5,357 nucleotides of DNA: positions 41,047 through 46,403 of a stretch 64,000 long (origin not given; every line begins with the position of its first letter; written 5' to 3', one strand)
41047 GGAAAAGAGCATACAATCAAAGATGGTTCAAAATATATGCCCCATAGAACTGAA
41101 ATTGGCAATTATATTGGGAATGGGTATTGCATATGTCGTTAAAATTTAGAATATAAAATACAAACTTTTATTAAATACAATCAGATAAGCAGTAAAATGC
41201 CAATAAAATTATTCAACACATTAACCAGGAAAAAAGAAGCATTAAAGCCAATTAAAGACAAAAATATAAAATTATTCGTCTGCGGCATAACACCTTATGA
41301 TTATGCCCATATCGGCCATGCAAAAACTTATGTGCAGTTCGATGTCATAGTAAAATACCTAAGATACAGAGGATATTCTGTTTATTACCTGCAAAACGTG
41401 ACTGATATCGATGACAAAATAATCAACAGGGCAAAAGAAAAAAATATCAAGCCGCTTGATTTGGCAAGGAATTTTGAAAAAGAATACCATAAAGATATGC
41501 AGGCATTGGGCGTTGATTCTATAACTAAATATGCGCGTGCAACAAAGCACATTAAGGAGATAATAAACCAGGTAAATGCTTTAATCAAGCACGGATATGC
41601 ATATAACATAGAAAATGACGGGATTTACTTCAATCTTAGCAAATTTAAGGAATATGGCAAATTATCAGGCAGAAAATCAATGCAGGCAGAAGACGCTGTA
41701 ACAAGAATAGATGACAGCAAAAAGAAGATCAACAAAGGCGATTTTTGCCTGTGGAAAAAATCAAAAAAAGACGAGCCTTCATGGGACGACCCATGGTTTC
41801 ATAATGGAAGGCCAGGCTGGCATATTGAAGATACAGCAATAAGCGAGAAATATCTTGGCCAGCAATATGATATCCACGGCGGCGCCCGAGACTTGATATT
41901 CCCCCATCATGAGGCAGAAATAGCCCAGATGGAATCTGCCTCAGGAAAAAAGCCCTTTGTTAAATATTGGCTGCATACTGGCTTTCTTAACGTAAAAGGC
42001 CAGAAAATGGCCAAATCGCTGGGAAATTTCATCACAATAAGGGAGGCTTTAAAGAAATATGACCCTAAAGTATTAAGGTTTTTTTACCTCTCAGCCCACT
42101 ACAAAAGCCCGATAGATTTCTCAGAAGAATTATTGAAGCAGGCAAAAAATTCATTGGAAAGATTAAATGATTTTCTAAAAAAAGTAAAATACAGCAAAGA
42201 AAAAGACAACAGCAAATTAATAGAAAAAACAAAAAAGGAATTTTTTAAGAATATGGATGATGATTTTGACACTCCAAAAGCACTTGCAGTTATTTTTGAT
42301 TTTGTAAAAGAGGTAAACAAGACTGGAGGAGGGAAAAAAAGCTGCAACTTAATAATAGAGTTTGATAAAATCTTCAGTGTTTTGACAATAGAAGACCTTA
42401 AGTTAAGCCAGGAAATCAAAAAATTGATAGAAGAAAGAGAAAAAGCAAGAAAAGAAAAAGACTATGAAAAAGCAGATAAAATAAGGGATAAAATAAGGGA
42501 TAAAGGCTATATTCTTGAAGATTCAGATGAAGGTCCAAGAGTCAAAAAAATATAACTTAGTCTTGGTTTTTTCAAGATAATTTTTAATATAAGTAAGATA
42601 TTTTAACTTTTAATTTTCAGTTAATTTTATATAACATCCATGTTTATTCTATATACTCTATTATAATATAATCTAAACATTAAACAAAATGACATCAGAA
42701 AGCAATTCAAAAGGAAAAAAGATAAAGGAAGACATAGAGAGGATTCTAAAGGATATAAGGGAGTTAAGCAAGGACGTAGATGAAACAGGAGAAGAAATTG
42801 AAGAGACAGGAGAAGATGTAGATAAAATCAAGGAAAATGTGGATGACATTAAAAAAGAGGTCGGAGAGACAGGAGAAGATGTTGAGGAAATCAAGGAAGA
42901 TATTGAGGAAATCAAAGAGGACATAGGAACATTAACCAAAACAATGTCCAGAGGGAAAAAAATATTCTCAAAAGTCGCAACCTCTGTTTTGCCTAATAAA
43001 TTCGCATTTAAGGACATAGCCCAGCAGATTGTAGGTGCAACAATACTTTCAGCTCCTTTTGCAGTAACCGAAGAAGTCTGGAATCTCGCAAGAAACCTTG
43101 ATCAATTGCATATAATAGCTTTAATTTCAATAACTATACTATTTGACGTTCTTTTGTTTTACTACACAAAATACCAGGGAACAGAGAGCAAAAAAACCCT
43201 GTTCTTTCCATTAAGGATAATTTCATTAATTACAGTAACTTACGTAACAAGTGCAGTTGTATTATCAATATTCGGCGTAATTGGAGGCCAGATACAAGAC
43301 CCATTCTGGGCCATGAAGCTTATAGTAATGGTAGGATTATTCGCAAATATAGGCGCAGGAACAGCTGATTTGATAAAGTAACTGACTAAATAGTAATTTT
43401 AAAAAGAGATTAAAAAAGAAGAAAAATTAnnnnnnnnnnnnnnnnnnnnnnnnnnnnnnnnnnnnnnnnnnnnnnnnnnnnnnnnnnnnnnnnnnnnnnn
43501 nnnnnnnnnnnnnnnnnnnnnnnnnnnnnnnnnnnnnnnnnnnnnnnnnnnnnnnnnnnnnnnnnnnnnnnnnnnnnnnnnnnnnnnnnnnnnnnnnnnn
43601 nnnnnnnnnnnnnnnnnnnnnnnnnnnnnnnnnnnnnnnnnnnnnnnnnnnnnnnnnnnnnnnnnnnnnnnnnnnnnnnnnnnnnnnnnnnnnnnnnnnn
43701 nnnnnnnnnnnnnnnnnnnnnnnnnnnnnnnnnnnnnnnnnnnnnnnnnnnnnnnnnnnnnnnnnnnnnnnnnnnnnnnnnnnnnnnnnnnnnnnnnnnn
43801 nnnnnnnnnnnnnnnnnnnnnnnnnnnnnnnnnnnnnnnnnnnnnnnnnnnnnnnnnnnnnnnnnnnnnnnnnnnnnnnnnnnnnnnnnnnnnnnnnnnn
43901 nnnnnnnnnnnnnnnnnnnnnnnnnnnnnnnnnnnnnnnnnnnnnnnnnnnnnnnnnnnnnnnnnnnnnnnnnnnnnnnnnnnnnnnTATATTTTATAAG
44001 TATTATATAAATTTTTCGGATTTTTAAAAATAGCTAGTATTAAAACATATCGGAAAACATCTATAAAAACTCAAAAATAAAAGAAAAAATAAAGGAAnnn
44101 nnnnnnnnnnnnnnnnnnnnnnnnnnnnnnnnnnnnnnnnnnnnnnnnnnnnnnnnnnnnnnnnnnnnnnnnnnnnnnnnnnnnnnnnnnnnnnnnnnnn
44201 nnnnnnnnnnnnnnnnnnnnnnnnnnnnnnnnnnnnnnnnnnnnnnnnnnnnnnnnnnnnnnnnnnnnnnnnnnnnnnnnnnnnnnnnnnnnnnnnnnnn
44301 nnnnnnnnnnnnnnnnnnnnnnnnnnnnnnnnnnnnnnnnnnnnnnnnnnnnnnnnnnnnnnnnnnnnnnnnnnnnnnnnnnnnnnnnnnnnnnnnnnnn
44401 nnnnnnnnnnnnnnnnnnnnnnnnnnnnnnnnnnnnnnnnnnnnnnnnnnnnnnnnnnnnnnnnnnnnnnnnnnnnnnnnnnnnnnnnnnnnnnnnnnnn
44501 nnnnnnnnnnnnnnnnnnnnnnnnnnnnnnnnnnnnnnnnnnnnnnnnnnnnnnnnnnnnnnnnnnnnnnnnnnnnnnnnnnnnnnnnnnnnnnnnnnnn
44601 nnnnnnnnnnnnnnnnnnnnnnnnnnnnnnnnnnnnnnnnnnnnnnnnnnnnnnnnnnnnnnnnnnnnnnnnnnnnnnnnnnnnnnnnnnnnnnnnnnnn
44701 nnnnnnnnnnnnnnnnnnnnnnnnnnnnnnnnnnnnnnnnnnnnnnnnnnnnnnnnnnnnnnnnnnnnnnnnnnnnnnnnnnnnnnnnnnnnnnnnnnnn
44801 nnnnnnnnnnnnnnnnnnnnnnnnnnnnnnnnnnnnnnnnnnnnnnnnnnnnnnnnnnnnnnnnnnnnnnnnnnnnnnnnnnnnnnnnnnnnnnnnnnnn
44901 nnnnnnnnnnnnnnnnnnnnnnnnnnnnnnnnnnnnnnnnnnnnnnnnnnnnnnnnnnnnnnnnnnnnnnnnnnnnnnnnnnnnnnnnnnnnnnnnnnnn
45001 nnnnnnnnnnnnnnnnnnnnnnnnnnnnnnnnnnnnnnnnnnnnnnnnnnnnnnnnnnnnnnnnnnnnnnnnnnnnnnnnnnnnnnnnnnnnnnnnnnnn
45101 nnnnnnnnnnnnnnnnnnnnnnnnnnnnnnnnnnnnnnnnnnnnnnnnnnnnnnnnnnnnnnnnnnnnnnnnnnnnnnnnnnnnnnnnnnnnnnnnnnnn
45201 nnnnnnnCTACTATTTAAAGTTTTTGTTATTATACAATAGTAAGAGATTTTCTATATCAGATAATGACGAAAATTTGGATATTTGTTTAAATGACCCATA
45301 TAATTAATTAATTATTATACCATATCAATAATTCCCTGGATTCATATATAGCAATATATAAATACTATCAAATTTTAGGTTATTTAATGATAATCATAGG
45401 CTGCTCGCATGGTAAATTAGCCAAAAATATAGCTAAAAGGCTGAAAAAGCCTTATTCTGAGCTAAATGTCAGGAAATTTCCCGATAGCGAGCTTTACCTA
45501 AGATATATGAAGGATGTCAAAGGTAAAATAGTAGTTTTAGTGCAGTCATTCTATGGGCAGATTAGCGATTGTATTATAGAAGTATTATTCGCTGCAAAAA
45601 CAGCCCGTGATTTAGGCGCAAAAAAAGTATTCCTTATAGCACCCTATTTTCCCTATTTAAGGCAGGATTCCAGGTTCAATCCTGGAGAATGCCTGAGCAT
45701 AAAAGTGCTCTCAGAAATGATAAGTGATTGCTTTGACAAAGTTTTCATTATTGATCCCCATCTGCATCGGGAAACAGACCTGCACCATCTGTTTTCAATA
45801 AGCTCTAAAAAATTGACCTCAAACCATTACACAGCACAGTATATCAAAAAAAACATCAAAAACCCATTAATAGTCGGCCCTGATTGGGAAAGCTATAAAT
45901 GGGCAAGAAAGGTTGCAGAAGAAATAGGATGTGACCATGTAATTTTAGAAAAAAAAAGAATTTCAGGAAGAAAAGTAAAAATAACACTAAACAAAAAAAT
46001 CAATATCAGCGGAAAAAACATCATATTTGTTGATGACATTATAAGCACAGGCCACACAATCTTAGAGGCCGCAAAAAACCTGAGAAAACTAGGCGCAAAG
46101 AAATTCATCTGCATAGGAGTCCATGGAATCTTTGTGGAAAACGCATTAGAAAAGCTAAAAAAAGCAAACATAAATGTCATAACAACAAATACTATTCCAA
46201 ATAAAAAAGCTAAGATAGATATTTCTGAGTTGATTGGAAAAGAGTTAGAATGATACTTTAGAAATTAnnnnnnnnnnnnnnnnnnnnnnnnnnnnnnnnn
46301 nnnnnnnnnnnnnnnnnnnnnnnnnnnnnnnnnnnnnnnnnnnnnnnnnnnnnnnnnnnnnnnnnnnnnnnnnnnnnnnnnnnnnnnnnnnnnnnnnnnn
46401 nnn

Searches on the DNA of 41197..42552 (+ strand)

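Call 14: search_rna_families(sources=[L002, L003, L004, L005, L006, L007, L008, L009, L010, L011, L014, L020, L021, L023, L024, L025, L028, L031], threshold=gathering, show_alignments=0)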
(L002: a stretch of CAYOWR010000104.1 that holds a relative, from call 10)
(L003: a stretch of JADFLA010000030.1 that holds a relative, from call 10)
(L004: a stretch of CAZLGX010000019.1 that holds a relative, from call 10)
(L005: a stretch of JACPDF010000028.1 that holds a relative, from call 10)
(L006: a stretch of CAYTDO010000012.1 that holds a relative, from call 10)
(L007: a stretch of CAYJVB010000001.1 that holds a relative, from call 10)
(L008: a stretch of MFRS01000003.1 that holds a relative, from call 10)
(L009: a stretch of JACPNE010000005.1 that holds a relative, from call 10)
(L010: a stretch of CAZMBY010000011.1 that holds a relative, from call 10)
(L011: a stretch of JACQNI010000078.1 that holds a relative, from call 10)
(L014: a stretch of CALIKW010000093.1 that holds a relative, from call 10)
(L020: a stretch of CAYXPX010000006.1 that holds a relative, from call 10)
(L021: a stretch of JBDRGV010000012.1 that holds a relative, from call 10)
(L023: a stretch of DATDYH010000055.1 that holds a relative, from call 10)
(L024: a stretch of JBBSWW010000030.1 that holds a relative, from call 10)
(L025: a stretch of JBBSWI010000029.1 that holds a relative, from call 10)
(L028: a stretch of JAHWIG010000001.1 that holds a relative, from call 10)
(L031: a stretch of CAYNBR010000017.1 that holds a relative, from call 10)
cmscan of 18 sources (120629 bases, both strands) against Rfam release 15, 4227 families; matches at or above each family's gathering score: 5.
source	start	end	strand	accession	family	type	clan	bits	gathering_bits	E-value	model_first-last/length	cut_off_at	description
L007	5013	5285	-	RF01857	Archaea_SRP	Gene;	CL00003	121.6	96.5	7.8e-27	1-317/317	no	Archaeal signal recognition particle RNA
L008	5090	5364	-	RF01857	Archaea_SRP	Gene;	CL00003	112.5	96.5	1.9e-24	1-317/317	no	Archaeal signal recognition particle RNA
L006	203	275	+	RF00005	tRNA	Gene; tRNA;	CL00001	64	29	2.7e-11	1-71/71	no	tRNA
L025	2297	2383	+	RF00005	tRNA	Gene; tRNA;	CL00001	54.3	29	1.2e-08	1-71/71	no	tRNA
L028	1645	1762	+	RF00005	tRNA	Gene; tRNA;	CL00001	52.5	29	3.7e-08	1-71/71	no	tRNA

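Call 51: search_rna_families(sources=[L088, L082, L084, L116, L003, L094, L097, L101], threshold=gathering)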
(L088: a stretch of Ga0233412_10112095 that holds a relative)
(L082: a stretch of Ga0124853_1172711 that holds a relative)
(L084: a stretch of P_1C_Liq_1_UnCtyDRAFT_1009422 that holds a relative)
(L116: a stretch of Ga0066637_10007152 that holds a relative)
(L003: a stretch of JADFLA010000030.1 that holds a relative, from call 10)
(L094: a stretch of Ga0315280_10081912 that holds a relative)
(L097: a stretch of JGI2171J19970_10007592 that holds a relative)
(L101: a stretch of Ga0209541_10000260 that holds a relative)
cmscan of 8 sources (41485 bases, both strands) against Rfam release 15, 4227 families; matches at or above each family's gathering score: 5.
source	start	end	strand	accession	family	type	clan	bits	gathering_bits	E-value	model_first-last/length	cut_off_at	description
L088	894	966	+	RF00005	tRNA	Gene; tRNA;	CL00001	62.1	29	3e-11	1-71/71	no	tRNA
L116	858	930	-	RF00005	tRNA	Gene; tRNA;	CL00001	61.7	29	3.8e-11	1-71/71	no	tRNA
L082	2295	2367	+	RF00005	tRNA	Gene; tRNA;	CL00001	60.6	29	7.8e-11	1-71/71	no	tRNA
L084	763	835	+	RF00005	tRNA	Gene; tRNA;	CL00001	59.9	29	1.2e-10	1-71/71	no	tRNA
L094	1345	1455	-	RF00005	tRNA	Gene; tRNA;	CL00001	51.7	29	2.2e-08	1-71/71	no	tRNA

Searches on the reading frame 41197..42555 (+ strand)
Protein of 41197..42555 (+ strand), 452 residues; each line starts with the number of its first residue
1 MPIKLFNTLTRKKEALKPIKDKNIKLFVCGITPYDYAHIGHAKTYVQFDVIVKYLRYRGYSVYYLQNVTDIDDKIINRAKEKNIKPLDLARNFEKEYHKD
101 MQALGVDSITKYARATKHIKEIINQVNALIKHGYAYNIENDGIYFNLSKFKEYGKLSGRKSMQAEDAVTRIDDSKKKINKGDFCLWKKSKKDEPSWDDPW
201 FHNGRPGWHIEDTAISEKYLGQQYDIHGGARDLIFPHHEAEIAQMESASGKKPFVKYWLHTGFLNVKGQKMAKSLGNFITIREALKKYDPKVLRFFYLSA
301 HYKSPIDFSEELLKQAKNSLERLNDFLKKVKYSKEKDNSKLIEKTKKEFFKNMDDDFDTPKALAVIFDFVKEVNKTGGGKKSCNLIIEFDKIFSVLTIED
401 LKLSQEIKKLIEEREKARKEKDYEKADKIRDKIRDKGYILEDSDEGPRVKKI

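Call 8: search_protein_families(library=pfam, proteins=[window:41197-42555:+])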
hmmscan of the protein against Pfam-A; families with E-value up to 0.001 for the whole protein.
window:41197-42555:+ (452 aa): 6 families
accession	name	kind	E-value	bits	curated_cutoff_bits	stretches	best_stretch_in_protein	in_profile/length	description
PF01406.26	tRNA-synt_1e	-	1.4e-116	389.5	27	1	17-318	3-301/301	tRNA synthetases class I (C) catalytic domain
PF09334.17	tRNA-synt_1g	-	4.1e-20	72.3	20.1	2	36-144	13-122/391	tRNA synthetases class I (M)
PF01921.24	tRNA-synt_1f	-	1.7e-10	40.8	27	1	264-340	276-352/360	tRNA synthetases class I (K)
PF09190.17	DALR_2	-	1.5e-09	38.7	22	1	349-381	2-34/57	DALR domain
PF00133.28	tRNA-synt_1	-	8.2e-08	31.8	22.7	1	232-308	337-413/414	tRNA synthetases class I (I, L, M and V)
PF23493.1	CysS_C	-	1.5e-06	28.7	23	1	402-445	3-46/51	Cysteinyl-tRNA ligase anticodon binding domain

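Call 9: find_encoding_contigs(protein=window:41197-42555:+, flank=3000, max_places=6)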
Protein window:41197-42555:+ (452 aa): 24 contigs read that carry it; 1 place shown.
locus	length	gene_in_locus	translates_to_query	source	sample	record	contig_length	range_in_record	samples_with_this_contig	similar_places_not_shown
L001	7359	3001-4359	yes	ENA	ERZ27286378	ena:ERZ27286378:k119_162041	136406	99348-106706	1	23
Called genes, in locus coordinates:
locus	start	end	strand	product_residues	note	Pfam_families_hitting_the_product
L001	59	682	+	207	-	PF02581:TMP-TENI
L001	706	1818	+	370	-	PF04055:Radical_SAM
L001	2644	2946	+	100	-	-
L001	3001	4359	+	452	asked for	PF01406:tRNA-synt_1e, PF09334:tRNA-synt_1g, PF00133:tRNA-synt_1 (weak), PF09334:tRNA-synt_1g, PF01921:tRNA-synt_1f (weak), PF09190:DALR_2, PF23493:CysS_C (weak)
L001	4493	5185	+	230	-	PF06009: (faint), PF06103:DUF948 (faint), PF23435:DUF7121 (weak), PF24161:CCDC39 (weak), PF09622:DUF2391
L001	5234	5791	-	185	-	-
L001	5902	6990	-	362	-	-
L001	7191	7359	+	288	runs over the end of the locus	PF13793:Pribosyltran_N, PF24390:PRTase-CE (weak), PF00156:Pribosyltran, PF14572:Pribosyl_synth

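Call 10: find_related_loci(query=window:41197-42552:+, collection=genome_contigs, flank=3000)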
Query window:41197-42552:+ (452 aa) in genome_contigs; peptide patterns used: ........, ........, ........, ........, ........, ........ (x = any residue, [..] = any of these).
598 stretches matched a pattern (row limit reached: there are more); 391 encode a relative of the query (tblastn E <= 1e-3); the best 80 are kept; 80 distinct loci.
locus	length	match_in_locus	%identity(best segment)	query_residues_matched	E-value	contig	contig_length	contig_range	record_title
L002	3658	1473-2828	77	1-452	0e+0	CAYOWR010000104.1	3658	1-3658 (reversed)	MAG TPA_asm: uncultured Methanosarcinales archaeon isolate binchicken_co251_888 genome assembly, contig: NODE_37008_leng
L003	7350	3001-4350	78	1-450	0e+0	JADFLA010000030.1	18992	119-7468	MAG: Nanoarchaeota archaeon isolate B4T1B8 B4T1B8_NODE4920, whole genome shotgun sequence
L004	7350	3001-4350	77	1-450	0e+0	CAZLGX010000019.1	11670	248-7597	MAG TPA_asm: uncultured Methanosarcinales archaeon isolate SRP269290_co3_950 genome assembly, contig: NODE_6777_length_1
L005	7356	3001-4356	76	1-452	0e+0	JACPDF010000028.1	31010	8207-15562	MAG: Candidatus Woesearchaeota archaeon isolate NC_groundwater_302_Ag_B-0.1um_38_13 S7_GD2017_3_B1_scaffold_489, whole g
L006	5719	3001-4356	73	1-452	0e+0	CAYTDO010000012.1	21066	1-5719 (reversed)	MAG TPA_asm: uncultured Methanosarcinales archaeon isolate binchicken_co203_461 genome assembly, contig: k141_2075083, w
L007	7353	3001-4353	68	1-452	0e+0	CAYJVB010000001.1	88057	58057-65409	MAG TPA_asm: uncultured archaeon isolate ERP125453_co1_352 genome assembly, contig: NODE_134_length_88057_cov_8.949331,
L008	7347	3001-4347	63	3-452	0e+0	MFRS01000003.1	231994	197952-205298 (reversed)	MAG: Candidatus Micrarchaeota archaeon RBG_16_49_10 RBG_16_scaffold_12, whole genome shotgun sequence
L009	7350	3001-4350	65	1-452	0e+0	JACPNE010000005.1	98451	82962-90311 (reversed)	MAG: Candidatus Woesearchaeota archaeon isolate NC_groundwater_567_Ag_S-0.1um_30_27 S35_SO-1_scaffold_306120, whole geno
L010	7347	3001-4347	63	1-451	0e+0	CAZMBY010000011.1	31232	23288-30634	MAG TPA_asm: uncultured Methanosarcinales archaeon isolate binchicken_co125_1124 genome assembly, contig: NODE_2849_leng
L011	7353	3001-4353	65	1-451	0e+0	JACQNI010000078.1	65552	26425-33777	MAG: Candidatus Woesearchaeota archaeon isolate NC_groundwater_1251_Ag_S-0.1um_31_108 S_p1_S3_coassembly_k141_2011865, w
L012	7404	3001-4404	59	3-452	0e+0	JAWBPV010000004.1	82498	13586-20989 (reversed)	MAG: Candidatus Aenigmatarchaeota archaeon isolate JZ-1_201705_bins_109 JZ-1_201705_bins_109_scaffold_4, whole genome sh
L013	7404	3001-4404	59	3-452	0e+0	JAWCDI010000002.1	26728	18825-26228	MAG: Candidatus Aenigmatarchaeota archaeon isolate JZ-1_201912_bins_45 JZ-1_201912_bins_45_scaffold_2, whole genome shot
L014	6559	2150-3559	60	1-452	0e+0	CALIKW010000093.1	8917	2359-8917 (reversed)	MAG: uncultured archaeon isolate S1_Bin_METABAT__101 genome assembly, contig: c_000003057594, whole genome shotgun seque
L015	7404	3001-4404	58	3-452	0e+0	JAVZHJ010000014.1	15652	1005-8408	MAG: Candidatus Aenigmatarchaeota archaeon isolate DRTY-6_201808_bins_83 DRTY-6_201808_bins_83_scaffold_14, whole genome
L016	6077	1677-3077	60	3-451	0e+0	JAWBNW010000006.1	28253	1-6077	MAG: Candidatus Aenigmatarchaeota archaeon isolate HHBFW-2_201803_bins_130 HHBFW-2_201803_bins_130_scaffold_6, whole gen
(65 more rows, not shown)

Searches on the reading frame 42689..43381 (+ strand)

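Call 8: search_protein_families(library=pfam, proteins=[window:42689-43381:+])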
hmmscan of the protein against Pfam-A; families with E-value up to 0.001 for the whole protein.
window:42689-43381:+ (230 aa): 11 families
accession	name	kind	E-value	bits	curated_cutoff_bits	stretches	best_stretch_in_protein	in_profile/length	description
PF09622.15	DUF2391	-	4.8e-11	43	22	1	104-229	145-274/275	Putative integral membrane protein (DUF2391)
PF06103.16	DUF948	-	3.8e-07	30.6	37.2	2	23-87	21-85/89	Bacterial protein of unknown function (DUF948)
PF06009.19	Laminin_II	-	6e-06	26.8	33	1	10-84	6-80/138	Laminin Domain II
PF00015.26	MCPsignal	-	6.1e-05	23.4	34.6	1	11-82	97-168/172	Methyl-accepting chemotaxis protein (MCP) signalling domain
PF06160.17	EzrA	-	0.00012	21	39.6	1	5-90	106-188/557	Septation ring formation regulator, EzrA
PF07889.17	DUF1664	-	0.00016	22.2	34.6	1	9-82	47-120/124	Protein of unknown function (DUF1664)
PF05701.16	WEMBL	-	0.00033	20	35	1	11-90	353-432/562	Weak chloroplast movement under blue light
PF23203.1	KIF21A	-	0.00038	20.7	28.5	1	11-87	31-107/161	KIF21A-like domain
PF19111.5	DUF5798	-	0.0004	21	27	0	10-54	11-55/89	Family of unknown function (DUF5798)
PF04728.18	LPP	-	0.0007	20.3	29.1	0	24-57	3-36/53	Lipoprotein leucine-zipper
PF06419.17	COG6_N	-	0.00086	19.9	27.4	0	5-78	9-83/114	Conserved oligomeric complex COG6, N-terminal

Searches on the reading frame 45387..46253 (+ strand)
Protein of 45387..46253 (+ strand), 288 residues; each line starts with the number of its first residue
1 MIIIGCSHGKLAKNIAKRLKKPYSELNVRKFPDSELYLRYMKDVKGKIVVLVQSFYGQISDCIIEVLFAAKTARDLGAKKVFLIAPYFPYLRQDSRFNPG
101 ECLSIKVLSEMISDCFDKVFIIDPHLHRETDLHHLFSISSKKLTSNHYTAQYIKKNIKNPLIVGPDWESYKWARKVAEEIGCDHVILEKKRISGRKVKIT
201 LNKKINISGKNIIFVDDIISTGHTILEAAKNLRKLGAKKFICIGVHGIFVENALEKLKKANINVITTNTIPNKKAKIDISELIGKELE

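Call 36: search_protein_families(library=pfam, max_evalue=0.00001, proteins=[window:45387-46253:+])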
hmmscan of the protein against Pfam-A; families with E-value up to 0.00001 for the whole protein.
window:45387-46253:+ (288 aa): 3 families
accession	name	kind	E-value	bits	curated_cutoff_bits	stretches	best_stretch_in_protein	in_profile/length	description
PF13793.12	Pribosyltran_N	-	1.2e-26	93.3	25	1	2-113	3-114/117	N-terminal domain of ribose phosphate pyrophosphokinase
PF14572.12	Pribosyl_synth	-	4.3e-16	59.8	27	1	196-280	70-155/184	Phosphoribosyl synthetase-associated domain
PF00156.33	Pribosyltran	-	6.2e-16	58.5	26.3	1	146-274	16-148/158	Phosphoribosyl transferase domain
